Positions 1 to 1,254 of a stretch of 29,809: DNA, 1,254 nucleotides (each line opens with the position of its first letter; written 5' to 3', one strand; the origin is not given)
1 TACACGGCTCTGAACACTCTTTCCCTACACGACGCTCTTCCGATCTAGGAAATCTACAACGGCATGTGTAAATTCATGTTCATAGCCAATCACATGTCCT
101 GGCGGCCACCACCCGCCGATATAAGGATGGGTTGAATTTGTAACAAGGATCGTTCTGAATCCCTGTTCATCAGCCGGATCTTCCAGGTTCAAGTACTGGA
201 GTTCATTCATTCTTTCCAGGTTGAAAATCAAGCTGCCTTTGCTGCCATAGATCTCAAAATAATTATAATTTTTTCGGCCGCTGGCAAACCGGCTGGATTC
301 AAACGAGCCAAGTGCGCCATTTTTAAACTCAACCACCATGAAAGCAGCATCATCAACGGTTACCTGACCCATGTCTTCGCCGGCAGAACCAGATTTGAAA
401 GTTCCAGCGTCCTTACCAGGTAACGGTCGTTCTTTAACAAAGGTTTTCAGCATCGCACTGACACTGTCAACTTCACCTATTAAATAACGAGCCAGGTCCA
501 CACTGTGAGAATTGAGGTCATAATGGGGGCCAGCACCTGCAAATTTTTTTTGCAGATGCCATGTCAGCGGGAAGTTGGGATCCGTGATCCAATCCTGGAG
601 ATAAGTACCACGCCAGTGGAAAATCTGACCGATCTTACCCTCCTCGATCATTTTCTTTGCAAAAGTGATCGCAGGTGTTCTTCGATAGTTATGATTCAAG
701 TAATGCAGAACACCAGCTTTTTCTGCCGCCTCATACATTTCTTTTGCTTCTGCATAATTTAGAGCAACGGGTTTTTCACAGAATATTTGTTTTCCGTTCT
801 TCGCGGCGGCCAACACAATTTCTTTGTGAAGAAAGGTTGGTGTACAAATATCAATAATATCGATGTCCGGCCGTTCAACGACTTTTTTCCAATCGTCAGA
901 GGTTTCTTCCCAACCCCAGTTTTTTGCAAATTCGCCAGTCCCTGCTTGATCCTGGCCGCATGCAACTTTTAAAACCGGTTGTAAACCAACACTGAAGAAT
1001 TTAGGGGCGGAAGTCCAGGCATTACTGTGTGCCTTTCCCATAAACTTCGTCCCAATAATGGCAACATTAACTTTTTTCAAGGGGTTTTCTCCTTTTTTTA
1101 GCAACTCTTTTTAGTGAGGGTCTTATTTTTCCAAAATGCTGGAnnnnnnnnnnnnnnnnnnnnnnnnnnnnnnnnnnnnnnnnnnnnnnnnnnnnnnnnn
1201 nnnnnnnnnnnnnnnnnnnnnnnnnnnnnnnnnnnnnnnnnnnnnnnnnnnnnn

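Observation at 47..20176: ~20 kb co-regulated catabolic island for an unidentified sugar/polyol/cyclitol, built from paired paralogues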

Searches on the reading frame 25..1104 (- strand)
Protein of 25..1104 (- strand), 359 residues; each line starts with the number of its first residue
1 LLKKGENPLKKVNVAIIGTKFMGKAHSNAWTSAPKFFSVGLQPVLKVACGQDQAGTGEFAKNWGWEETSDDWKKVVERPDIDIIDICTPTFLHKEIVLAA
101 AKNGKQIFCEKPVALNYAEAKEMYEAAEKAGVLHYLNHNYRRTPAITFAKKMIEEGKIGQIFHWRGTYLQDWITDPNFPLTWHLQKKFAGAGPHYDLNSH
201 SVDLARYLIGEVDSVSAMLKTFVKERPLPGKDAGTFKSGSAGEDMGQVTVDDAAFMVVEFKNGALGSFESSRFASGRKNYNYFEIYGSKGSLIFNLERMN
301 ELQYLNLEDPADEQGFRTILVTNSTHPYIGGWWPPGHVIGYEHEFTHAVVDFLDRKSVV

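Call 3: search_protein_families(library=pfam, proteins=[window:25-1104:-])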
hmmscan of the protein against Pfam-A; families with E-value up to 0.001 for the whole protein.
window:25-1104:- (359 aa): 4 families
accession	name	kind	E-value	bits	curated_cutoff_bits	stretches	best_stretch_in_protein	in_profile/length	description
PF22725.1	GFO_IDH_MocA_C3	-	4.9e-32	111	27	1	149-292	4-123/124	GFO/IDH/MocA C-terminal domain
PF01408.29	GFO_IDH_MocA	-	1.6e-26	93.8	24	1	12-137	1-119/120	Oxidoreductase family, NAD-binding Rossmann fold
PF02894.22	GFO_IDH_MocA_C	-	2.7e-20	73.6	22.9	1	150-298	1-133/218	Oxidoreductase family, C-terminal alpha/beta domain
PF22685.1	Gal80p_C-like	-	3.9e-05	24.3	29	1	144-293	1-149/152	Gal80p, C-terminal domain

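Call 5: search_protein_families(library=ncbifam, proteins=[window:25-1104:-], max_evalue=0.00001)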
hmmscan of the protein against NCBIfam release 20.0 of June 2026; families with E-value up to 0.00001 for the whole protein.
window:25-1104:- (359 aa): 9 families
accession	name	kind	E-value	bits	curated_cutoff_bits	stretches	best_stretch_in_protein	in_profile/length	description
NF052479.1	LevoglcsnDh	equivalog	2.9e-113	378.5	650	1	10-344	2-339/386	levoglucosan dehydrogenase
TIGR04380.1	myo_inos_iolG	equivalog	4.4e-35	121.1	355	1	11-308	1-266/330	inositol 2-dehydrogenase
NF040723.1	UDP-GlcNAcDh_Arch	equivalog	3.1e-21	76.2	450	1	13-167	2-147/302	UDP-N-acetylglucosamine 3-dehydrogenase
NF041392.1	XylDh_Gfo6_Halo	equivalog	1e-20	73.8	350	1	69-215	71-217/350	D-xylose 1-dehydrogenase Gfo6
NF008607.0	PRK11579.1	subfamily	9.2e-15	54.5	330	1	60-219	44-199/346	oxidoreductase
NF007574.0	PRK10206.1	equivalog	3.9e-11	42.6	352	1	69-220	54-198/345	oxidoreductase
NF052679.1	InsChiInosDhIolG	equivalog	1.6e-07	30.7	540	1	13-160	4-147/343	bifunctional inositol 2-dehydrogenase/D-chiro-inositol 1-dehydrogenase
NF058561.1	BT_2158_fam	equivalog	6.7e-07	28.2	750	1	56-162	70-178/487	glycoside 3-dehydrogenase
NF058563.1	BT_2159_fam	equivalog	7e-07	28.6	650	1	13-170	2-152/350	disaccharide 3-dehydrogenase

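Call 18: find_related_loci(query=window:25-1104:-, collection=genome_contigs, flank=10000)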
Query window:25-1104:- (359 aa) in genome_contigs; peptide patterns used: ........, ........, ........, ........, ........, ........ (x = any residue, [..] = any of these).
493 stretches matched a pattern; 417 encode a relative of the query (tblastn E <= 1e-3); the best 80 are kept; 80 distinct loci.
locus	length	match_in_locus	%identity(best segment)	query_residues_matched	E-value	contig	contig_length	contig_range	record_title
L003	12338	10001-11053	91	3-353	0e+0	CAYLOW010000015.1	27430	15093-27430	MAG TPA_asm: uncultured Anaerolinea sp. isolate SRP272421_co2_256 genome assembly, contig: NODE_4238_length_27430_cov_10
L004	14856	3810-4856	92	5-353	0e+0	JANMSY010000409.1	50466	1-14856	MAG: Anaerolineales bacterium isolate SOY_29_metabat_307 SOY_29_k141_334451, whole genome shotgun sequence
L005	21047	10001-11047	90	5-353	0e+0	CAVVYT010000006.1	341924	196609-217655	MAG: uncultured Chloroflexia bacterium isolate MFD03899.bin.2.174 genome assembly, contig: contig_32891, whole genome sh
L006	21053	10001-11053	89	3-353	0e+0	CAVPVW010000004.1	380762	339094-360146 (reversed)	MAG: uncultured Chloroflexia bacterium isolate MFD00032.bin.2.128 genome assembly, contig: contig_35645, whole genome sh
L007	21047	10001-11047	89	5-353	0e+0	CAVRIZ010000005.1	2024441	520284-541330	MAG: uncultured Chloroflexia bacterium isolate MFD05942.bin.1.115 genome assembly, contig: contig_11739, whole genome sh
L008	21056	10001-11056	88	2-353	0e+0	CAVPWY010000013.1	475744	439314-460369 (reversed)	MAG: uncultured Chloroflexia bacterium isolate MFD00032.bin.2.135 genome assembly, contig: contig_5625, whole genome sho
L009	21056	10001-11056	88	2-353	0e+0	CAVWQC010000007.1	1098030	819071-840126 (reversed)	MAG: uncultured Chloroflexia bacterium isolate MFD00905.bin.3.301 genome assembly, contig: contig_48, whole genome shotg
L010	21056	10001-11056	88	2-353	0e+0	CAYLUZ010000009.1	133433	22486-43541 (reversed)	MAG TPA_asm: uncultured Leptolinea sp. isolate SRP302447_co2_431 genome assembly, contig: NODE_426_length_133433_cov_26.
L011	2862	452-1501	89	4-353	0e+0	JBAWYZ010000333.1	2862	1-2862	MAG: Leptolinea sp. isolate ELA102 MAG102_333, whole genome shotgun sequence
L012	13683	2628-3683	88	2-353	0e+0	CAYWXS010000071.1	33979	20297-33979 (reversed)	MAG TPA_asm: uncultured Anaerolinea sp. isolate SRP284006_co1_157 genome assembly, contig: NODE_1879_length_33979_cov_9.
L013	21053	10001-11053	87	3-353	0e+0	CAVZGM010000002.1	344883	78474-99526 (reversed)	MAG: uncultured Chloroflexia bacterium isolate MFD04716.bin.2.14 genome assembly, contig: contig_21761, whole genome sho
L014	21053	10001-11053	87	4-354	0e+0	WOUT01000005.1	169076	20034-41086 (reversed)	MAG: Chloroflexi bacterium isolate X2_MetaBAT.11 scaffold_106, whole genome shotgun sequence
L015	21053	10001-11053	88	4-354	0e+0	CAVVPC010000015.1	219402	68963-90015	MAG: uncultured Chloroflexia bacterium isolate MFD02199.bin.2.77 genome assembly, contig: contig_33743, whole genome sho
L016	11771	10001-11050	87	4-353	0e+0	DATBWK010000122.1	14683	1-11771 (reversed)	MAG TPA_asm: Bellilinea sp. isolate SMAG_U7539 k141_40610, whole genome shotgun sequence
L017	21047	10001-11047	88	5-353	0e+0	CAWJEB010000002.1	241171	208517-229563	MAG: uncultured Chloroflexia bacterium isolate MFD04716.bin.3.317 genome assembly, contig: contig_20972, whole genome sh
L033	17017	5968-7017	85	4-353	0e+0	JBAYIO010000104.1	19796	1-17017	MAG: Victivallaceae bacterium isolate SO_2016_GW1_32 scaffold04702_OW334_2016, whole genome shotgun sequence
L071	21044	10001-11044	70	9-354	8e-173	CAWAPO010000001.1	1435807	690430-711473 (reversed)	MAG: uncultured Chloroflexia bacterium isolate MFD03804.bin.2.126 genome assembly, contig: contig_12400, whole genome sh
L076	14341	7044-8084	69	9-354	9e-171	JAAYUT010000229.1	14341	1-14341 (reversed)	MAG: Candidatus Atribacter fermentans isolate AS27yjCOA_181 50258_AS27, whole genome shotgun sequence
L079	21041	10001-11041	68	9-354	7e-170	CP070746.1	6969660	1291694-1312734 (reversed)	MAG: Desulfobacterales bacterium isolate bin36 chromosome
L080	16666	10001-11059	67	3-354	1e-169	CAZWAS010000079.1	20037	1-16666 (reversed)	MAG TPA_asm: uncultured Spirochaetales bacterium isolate binchicken_co135_55 genome assembly, contig: NODE_4419_length_2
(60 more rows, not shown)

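Call 21: search_protein_families(library=pfam, proteins=[L014:11307-12638:+, L014:12973-14280:+, L014:14213-15145:+, L014:15171-16757:+, L014:16761-17756:+, L014:17775-18779:+, L014:18914-20230:+, L014:20325-21053:+], max_evalue=0.00001)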
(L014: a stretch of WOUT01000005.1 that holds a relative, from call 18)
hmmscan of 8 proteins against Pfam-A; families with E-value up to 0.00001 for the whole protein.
L014:11307-12638:+ (443 aa): 0 families

L014:12973-14280:+ (435 aa): 1 family
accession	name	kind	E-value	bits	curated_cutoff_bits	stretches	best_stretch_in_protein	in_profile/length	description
PF00480.26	ROK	-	2.7e-61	208.1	22.9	1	109-421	2-292/294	ROK family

L014:14213-15145:+ (310 aa): 1 family
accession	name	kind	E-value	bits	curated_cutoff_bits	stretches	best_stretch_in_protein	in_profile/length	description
PF01261.30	AP_endonuc_2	-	1.1e-39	137.1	31.1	1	53-307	3-248/249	Xylose isomerase-like TIM barrel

L014:15171-16757:+ (528 aa): 2 families
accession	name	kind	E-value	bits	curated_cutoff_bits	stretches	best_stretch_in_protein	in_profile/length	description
PF00005.33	ABC_tran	-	2e-52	177.9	25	2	35-186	1-137/137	ABC transporter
PF13304.12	AAA_21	-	1.9e-07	31.9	27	0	47-66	1-20/304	AAA domain, putative AbiEii toxin, Type IV TA system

L014:16761-17756:+ (331 aa): 1 family
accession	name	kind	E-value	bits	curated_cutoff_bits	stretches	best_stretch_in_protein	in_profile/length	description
PF02653.21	BPD_transp_2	-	2.5e-28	99.4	26.8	1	53-319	2-269/269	Branched-chain amino acid transport system / permease component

L014:17775-18779:+ (334 aa): 1 family
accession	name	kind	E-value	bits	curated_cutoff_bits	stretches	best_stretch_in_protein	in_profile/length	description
PF02653.21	BPD_transp_2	-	1.6e-39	136.1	26.8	1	53-322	2-268/269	Branched-chain amino acid transport system / permease component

L014:18914-20230:+ (438 aa): 1 family
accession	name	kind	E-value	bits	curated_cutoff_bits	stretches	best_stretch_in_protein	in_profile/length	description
PF13407.12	Peripla_BP_4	-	3.1e-34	119.1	35.1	1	121-379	1-257/258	Periplasmic binding protein domain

L014:20325-21053:+ (243 aa): 1 family
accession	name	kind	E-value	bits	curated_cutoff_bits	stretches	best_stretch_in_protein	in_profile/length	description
PF01261.30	AP_endonuc_2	-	6.4e-17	62.5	31.1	1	61-238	32-208/249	Xylose isomerase-like TIM barrel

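Call 22: search_solved_structures(query=window:25-1104:-, max_evalue=1e-10)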
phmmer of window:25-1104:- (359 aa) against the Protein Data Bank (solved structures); distinct sequences matched with E-value up to 1e-10: 44.
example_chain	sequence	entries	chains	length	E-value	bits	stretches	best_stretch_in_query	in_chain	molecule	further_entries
4h3v_A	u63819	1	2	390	2.3e-109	369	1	7-353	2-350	Oxidoreductase domain protein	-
6a3f_A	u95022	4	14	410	6.7e-99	334.5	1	9-343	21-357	Putative dehydrogenase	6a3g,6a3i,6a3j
4gqa_A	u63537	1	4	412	7e-68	232.5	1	11-330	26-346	NAD binding Oxidoreductase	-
4fb5_A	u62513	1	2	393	1.1e-53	185.8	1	9-342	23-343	Probable oxidoreductase protein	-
5ya8_A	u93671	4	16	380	2.2e-53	184.7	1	7-343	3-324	Scyllo-inositol dehydrogenase with L-glucose dehydrogenase activity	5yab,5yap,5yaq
6ktj_A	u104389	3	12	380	4.3e-53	183.8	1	7-343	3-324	Scyllo-inositol dehydrogenase with L-glucose dehydrogenase activity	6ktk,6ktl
6o15_A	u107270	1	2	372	2.4e-24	89.2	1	75-297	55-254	Uncharacterized oxidoreductase YjhC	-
3ezy_A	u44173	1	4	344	5.1e-24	88.1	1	58-301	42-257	Dehydrogenase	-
7xr9_A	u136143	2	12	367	8.1e-23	84.2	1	58-271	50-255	DgpA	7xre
2glx_A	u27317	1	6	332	2.7e-22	82.5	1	67-294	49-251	1,5-anhydro-D-fructose reductase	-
6jw6_A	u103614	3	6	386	9.2e-22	80.7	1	12-295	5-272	Dehydrogenase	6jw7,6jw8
9m3d_B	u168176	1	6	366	7.5e-20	74.4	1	69-269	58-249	DgpA1 from W974-1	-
6z3c_AAA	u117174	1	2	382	2.8e-19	72.6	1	71-213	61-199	Gfo/Idh/MocA family oxidoreductase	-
6z3b_A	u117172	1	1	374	2.8e-19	72.6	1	71-213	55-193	Gfo/Idh/MocA family oxidoreductase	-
6z3b_B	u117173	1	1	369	2.9e-19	72.5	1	71-213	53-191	Gfo/Idh/MocA family oxidoreductase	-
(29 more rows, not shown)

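Call 29: search_protein_families(library=pfam, proteins=[L014:11307-12638:+, L033:13116-14234:+, L033:4589-5884:+, L033:3740-4564:+, L033:1032-2378:+, L080:11211-12080:+, L080:12197-13996:+, L079:13392-13781:+, L076:3162-4421:+, L076:1625-2830:+], max_evalue=0.01)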
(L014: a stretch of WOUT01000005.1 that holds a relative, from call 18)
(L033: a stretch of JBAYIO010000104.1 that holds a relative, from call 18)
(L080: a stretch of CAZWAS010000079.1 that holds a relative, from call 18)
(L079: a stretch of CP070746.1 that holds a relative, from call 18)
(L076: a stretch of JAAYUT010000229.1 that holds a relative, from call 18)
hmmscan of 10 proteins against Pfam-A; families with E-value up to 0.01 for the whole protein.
L014:11307-12638:+ (443 aa): 0 families

L033:13116-14234:+ (372 aa): 1 family
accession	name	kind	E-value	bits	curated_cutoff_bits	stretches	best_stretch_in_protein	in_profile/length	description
PF02615.19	Ldh_2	-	6.5e-113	377.7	38.8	1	15-355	2-332/333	Malate/L-lactate dehydrogenase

L033:4589-5884:+ (431 aa): 5 families
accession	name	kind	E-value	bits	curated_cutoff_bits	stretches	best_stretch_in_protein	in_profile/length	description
PF01041.23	DegT_DnrJ_EryC1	-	2.5e-81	274.1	19.8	1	27-337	3-305/360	DegT/DnrJ/EryC1/StrS aminotransferase family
PF00155.27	Aminotran_1_2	-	6.3e-11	42.5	19.7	1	40-183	31-194/361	Aminotransferase class I and II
PF01212.27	Beta_elim_lyase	-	4.3e-10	39.8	27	1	54-224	32-220/288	Beta-eliminating lyase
PF01053.26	Cys_Met_Meta_PP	-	1.6e-09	37.3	27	1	56-229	54-228/381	Cys/Met metabolism PLP-dependent enzyme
PF00266.25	Aminotran_5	-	2.2e-08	33.9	21.5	1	52-184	41-185/371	Aminotransferase class-V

L033:3740-4564:+ (274 aa): 1 family
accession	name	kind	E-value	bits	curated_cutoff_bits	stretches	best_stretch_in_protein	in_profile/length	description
PF02633.19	Creatininase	-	1.2e-30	107.2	31.3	1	19-264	7-235/238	Creatinine amidohydrolase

L033:1032-2378:+ (448 aa): 1 family
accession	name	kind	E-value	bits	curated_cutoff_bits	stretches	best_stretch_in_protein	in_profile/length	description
PF00232.24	Glyco_hydro_1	-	3.7e-135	451.3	22.6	1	2-446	3-452/453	Glycosyl hydrolase family 1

L080:11211-12080:+ (289 aa): 3 families
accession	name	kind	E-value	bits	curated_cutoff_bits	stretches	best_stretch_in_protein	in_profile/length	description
PF13561.12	adh_short_C2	-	2.2e-54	185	27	1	46-285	6-236/236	Enoyl-(Acyl carrier protein) reductase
PF00106.31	adh_short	-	6.4e-50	169.8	26.6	1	37-237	1-193/195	short chain dehydrogenase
PF08659.16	KR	-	2e-12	47.9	22.6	1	40-195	4-151/180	KR domain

L080:12197-13996:+ (599 aa): 3 families
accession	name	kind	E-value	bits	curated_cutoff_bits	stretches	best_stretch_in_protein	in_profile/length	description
PF00890.30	FAD_binding_2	-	5.6e-14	52.6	20.4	2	84-210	128-265/414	FAD binding domain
PF01266.30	DAO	-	0.0061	16.6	27.9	0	93-164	146-207/353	FAD dependent oxidoreductase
PF07992.20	Pyr_redox_2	-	0.0061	16.4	26.1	0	335-379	236-278/291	Pyridine nucleotide-disulphide oxidoreductase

L079:13392-13781:+ (129 aa): 0 families

L076:3162-4421:+ (419 aa): 1 family
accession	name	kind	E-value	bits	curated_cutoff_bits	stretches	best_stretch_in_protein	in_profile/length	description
PF01208.23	URO-D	-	4.3e-19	69.2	23.9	1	222-417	162-345/346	Uroporphyrinogen decarboxylase (URO-D)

L076:1625-2830:+ (401 aa): 1 family
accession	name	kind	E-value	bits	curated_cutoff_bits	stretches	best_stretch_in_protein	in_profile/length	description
PF01208.23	URO-D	-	7.5e-08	32.2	23.9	1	142-325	93-277/346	Uroporphyrinogen decarboxylase (URO-D)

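Call 38: search_protein_families(library=ncbifam, proteins=[L014:11307-12638:+, L014:12973-14280:+, L004:8057-8905:+, L014:18914-20230:+, L071:16392-17333:+, L071:17372-18202:+], max_evalue=0.001)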
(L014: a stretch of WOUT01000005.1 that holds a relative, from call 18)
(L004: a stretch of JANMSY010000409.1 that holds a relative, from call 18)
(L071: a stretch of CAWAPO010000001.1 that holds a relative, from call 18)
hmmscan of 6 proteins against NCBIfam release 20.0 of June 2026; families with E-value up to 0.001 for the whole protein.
L014:11307-12638:+ (443 aa): 0 families

L014:12973-14280:+ (435 aa): 14 families
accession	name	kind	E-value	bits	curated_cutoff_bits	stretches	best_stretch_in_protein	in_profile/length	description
TIGR00744.1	ROK_glcA_fam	subfamily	4.9e-68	229.7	260.35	1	110-425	2-313/318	ROK family glucokinase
NF047937.1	TransRegNagC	equivalog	7.1e-55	186.8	650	1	47-420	20-383/399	DNA-binding transcriptional regulator NagC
NF049930.1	TransRegMlc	equivalog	7.4e-45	153.9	530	1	46-420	24-389/405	sugar metabolism global transcriptional regulator Mlc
NF007251.0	PRK09698.1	equivalog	1.9e-35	122.6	253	2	106-299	6-195/304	allose kinase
NF003461.0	PRK05082.1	subfamily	2.7e-32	112.3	283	1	111-420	6-286/291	N-acetylmannosamine kinase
NF047821.1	NactlManKinNanK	equivalog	1e-29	104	450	1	111-420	6-286/288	N-acetylmannosamine kinase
NF045551.1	GK_Pyrobac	equivalog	2.7e-24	86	500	1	167-423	47-283/294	ATP-dependent glucokinase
NF009835.0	PRK13310.1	equivalog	3.4e-24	85.7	380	1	109-420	3-300/303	N-acetylglucosamine kinase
NF007108.0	PRK09557.1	equivalog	6.6e-23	81.5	443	1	110-380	5-262/303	fructokinase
NF042998.1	bglucokin_BglK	equivalog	3.6e-22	78.9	550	1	108-418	3-283/291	beta-glucoside kinase BglK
NF045550.1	FrctkaseScrK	equivalog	2.2e-12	47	400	1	165-303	52-196/293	fructokinase ScrK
NF009836.0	PRK13311.1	equivalog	4.3e-12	45.8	551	1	109-294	3-191/256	N-acetyl-D-glucosamine kinase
NF045942.1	PolPhglucPhase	equivalog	5.9e-09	36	250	1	109-274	3-157/242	polyphosphate--glucose phosphotransferase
NF046058.1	NagK_SO3507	equivalog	0.00034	20.2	370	1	326-389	213-276/295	N-acetylglucosamine kinase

L004:8057-8905:+ (282 aa): 12 families
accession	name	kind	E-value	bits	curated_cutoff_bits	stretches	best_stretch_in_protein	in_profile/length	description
NF051856.1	PsicseEpim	equivalog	3.2e-64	217.5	300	1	1-267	1-268/287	D-psicose 3-epimerase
NF041099.2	keto_glucon_epim_IolO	equivalog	6.3e-44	150.3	300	1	24-244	28-246/269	5-keto-L-gluconate epimerase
TIGR03234.1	OH-pyruv-isom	equivalog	6e-19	68.3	353.45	1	27-243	24-239/254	hydroxypyruvate isomerase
TIGR04379.1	myo_inos_iolE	equivalog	7.6e-14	51.9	290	1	25-209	31-209/290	myo-inosose-2 dehydratase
NF007444.0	PRK09997.1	equivalog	3.6e-12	46.3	465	1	129-244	123-241/258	hydroxypyruvate isomerase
NF009688.0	PRK13209.1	subfamily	8.3e-12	44.7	317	1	68-255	82-265/286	L-ribulose-5-phosphate 3-epimerase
NF043033.1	OxoTetrIsom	equivalog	3.1e-11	43.5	325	1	125-243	115-236/251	2-oxo-tetronate isomerase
NF007360.0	PRK09856.1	equivalog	6.4e-11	42.3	305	1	26-251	22-255/276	fructoselysine 3-epimerase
TIGR00542.1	hxl6Piso_put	equivalog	3e-08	33.3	272.15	1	72-255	81-260/279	L-ribulose-5-phosphate 3-epimerase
NF009689.0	PRK13210.1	subfamily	4.1e-08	32.7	200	1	27-256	27-268/286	L-ribulose-5-phosphate 3-epimerase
NF041277.1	coba_remo_CbiR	equivalog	2.1e-06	27.4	105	1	3-247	3-237/249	cobamide remodeling phosphodiesterase CbiR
NF007441.0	PRK09989.1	equivalog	0.00044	20.1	412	1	162-243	158-240/258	HPr family phosphocarrier protein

L014:18914-20230:+ (438 aa): 5 families
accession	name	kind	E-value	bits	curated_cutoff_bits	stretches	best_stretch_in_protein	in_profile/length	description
NF007936.0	PRK10653.1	equivalog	6.9e-15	55.1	337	1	126-384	34-285/295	ribose ABC transporter substrate-binding protein RbsB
TIGR02634.1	xylF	equivalog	6.5e-10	39.1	389.55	1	155-339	30-216/302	D-xylose ABC transporter substrate-binding protein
NF007254.0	PRK09701.1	equivalog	1.1e-08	34.6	335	1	140-355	42-266/311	D-allose transporter substrate-binding protein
TIGR02637.1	RhaS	equivalog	0.00038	19.8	342.25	1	151-250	28-126/302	rhamnose ABC transporter substrate-binding protein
NF040907.2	ChvE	equivalog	0.00056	19.2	460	1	162-245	37-119/324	multiple monosaccharide ABC transporter substrate-binding protein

L071:16392-17333:+ (313 aa): 6 families
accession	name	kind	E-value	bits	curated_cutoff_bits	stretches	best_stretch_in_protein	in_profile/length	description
TIGR04379.1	myo_inos_iolE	equivalog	1.1e-11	44.8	290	1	130-285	110-268/290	myo-inosose-2 dehydratase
NF041277.1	coba_remo_CbiR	equivalog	1.9e-06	27.6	105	1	188-282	153-233/249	cobamide remodeling phosphodiesterase CbiR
NF009689.0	PRK13210.1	subfamily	4.8e-06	25.9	200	1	157-283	137-256/286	L-ribulose-5-phosphate 3-epimerase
TIGR03234.1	OH-pyruv-isom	equivalog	0.00025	20.5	353.45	0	119-232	89-207/254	hydroxypyruvate isomerase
NF007360.0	PRK09856.1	equivalog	0.00029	20.4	305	1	185-235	164-214/276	fructoselysine 3-epimerase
NF041099.2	keto_glucon_epim_IolO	equivalog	0.00047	19.6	300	0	140-232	118-214/269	5-keto-L-gluconate epimerase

L071:17372-18202:+ (276 aa): 2 families
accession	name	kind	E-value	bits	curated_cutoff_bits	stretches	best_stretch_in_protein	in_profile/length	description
TIGR04379.1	myo_inos_iolE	equivalog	4.1e-10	39.7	290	1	122-246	125-255/290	myo-inosose-2 dehydratase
NF009689.0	PRK13210.1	subfamily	9.8e-07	28.2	200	1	130-253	134-252/286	L-ribulose-5-phosphate 3-epimerase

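Call 58: find_homologous_proteins(query=L004:5104-6435:+, max_evalue=0.00001)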
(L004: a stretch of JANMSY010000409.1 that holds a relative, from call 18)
Query L004:5104-6435:+ (443 aa): 3879 proteins with E <= 0.00001 among 8000 candidates; the best 120 are listed.
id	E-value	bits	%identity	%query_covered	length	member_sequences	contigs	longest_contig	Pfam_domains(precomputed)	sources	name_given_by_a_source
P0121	0.0e+0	1016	100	100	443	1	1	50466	-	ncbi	-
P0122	6.3e-277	936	91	100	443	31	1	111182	-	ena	-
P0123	2.2e-276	934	90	100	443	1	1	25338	-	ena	-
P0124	2.6e-276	934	91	100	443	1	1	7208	-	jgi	jgi:hypothetical protein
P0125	8.9e-276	932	90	100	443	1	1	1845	-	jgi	jgi:hypothetical protein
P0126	8.9e-276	932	90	100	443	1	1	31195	-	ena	-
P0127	9.2e-276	932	90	100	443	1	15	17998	-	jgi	jgi:hypothetical protein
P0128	1.1e-275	932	90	100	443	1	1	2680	-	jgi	jgi:hypothetical protein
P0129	1.6e-275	932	90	100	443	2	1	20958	-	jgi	-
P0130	1.7e-275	932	89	100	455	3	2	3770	-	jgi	jgi:hypothetical protein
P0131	1.7e-275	931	90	100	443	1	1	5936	-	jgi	jgi:hypothetical protein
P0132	2.4e-275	931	90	100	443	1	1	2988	-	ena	-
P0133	1.1e-274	929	90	100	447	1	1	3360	-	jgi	jgi:hypothetical protein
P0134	1.1e-274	929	90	100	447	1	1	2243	-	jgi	jgi:hypothetical protein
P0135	2.2e-274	928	90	100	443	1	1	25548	-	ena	-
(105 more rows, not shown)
